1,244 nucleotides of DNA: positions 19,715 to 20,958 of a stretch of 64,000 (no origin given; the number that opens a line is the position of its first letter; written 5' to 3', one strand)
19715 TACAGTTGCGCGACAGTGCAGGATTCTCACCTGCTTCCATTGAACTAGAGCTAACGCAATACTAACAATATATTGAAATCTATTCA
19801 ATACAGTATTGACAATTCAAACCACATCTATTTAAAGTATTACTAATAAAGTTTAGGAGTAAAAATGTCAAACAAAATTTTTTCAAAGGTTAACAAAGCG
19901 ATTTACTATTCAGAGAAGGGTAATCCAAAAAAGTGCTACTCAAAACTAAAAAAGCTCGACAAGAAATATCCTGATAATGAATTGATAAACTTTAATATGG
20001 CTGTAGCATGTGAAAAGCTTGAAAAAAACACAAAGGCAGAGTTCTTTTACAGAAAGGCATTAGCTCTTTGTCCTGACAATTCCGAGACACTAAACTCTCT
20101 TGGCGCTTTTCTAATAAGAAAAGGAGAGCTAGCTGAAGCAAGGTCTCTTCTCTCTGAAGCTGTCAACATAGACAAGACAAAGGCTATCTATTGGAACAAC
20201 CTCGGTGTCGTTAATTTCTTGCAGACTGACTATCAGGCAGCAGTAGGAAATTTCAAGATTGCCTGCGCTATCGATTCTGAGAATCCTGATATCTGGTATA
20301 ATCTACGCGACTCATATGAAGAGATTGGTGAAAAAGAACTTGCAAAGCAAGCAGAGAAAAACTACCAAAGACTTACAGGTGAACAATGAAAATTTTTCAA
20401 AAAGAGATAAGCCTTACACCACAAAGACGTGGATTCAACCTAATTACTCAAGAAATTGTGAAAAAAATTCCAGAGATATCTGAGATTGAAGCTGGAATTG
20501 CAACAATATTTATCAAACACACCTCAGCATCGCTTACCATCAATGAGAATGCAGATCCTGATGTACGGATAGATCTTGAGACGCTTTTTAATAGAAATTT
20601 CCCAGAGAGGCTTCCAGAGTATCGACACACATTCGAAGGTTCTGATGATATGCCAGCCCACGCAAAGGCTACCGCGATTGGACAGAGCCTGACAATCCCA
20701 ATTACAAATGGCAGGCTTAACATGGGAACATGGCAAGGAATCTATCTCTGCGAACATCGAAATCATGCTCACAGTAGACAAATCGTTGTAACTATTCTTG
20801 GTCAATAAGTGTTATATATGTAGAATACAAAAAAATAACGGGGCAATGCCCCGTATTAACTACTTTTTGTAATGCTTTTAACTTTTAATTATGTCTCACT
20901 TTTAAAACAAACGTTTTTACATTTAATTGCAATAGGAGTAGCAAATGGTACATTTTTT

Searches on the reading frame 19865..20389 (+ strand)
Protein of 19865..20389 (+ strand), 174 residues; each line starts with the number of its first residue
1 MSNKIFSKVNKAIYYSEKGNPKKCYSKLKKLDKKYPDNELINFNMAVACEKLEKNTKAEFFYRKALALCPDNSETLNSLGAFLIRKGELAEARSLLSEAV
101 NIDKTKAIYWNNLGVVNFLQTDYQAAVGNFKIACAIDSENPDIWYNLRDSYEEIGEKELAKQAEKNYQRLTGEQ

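Call 13: search_protein_families(library=pfam, proteins=[window:19865-20389:+], max_evalue=0.001)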
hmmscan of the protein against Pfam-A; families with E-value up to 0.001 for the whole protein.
window:19865-20389:+ (174 aa): 17 families
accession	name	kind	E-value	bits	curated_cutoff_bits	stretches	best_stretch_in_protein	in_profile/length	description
PF13414.12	TPR_11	-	4.5e-18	65.1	26.8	2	122-153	9-40/42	TPR repeat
PF13431.12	TPR_17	-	2.9e-17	61.8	24.4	1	61-93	1-33/34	Tetratricopeptide repeat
PF07719.23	TPR_2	-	8.6e-16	57.1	27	1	42-72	4-34/34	Tetratricopeptide repeat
PF14559.12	TPR_19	-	2.8e-12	47.2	25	1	55-109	7-61/68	Tetratricopeptide repeat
PF13428.12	TPR_14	-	3.3e-11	43.1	23.5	0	45-80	7-42/44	Tetratricopeptide repeat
PF00515.34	TPR_1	-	3.5e-11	42.9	27.8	1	43-72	5-34/34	Tetratricopeptide repeat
PF13424.12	TPR_12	-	9.6e-11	42.2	30.1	1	74-137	4-75/77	Tetratricopeptide repeat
PF13181.12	TPR_8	-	3.8e-10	39.5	25.7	1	42-72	4-34/34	Tetratricopeptide repeat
PF13432.12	TPR_16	-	1e-06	29.5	32.7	0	84-141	8-65/65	Tetratricopeptide repeat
PF23914.1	TPR_CcmH_CycH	-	2.2e-06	28.1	42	1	53-133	64-147/158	Cytochrome c-type biogenesis protein H TPR domain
PF12895.13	ANAPC3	-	2.3e-05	25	27.2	0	57-127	7-76/82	Anaphase-promoting complex, cyclosome, subunit 3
PF13429.12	TPR_15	-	5.5e-05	23.2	26.2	1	50-165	157-272/280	Tetratricopeptide repeat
PF24575.1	TPR_Slam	-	9.5e-05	23.2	35.2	0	33-93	43-101/104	Surface lipoprotein assembly modifier, N-terminal TPR repeats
PF13374.12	TPR_10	-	0.00015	22.1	27.5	0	75-101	4-30/42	Tetratricopeptide repeat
PF13176.12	TPR_7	-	0.00015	22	27.9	0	44-73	4-33/36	Tetratricopeptide repeat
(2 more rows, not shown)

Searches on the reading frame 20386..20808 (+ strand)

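Call 13: search_protein_families(library=pfam, proteins=[window:20386-20808:+], max_evalue=0.001)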
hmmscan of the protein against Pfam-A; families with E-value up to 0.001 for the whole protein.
window:20386-20808:+ (140 aa): 1 family
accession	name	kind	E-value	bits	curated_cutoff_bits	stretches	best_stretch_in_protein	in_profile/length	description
PF01894.22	UPF0047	-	3.6e-42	143.6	27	1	20-137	2-117/117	Uncharacterised protein family UPF0047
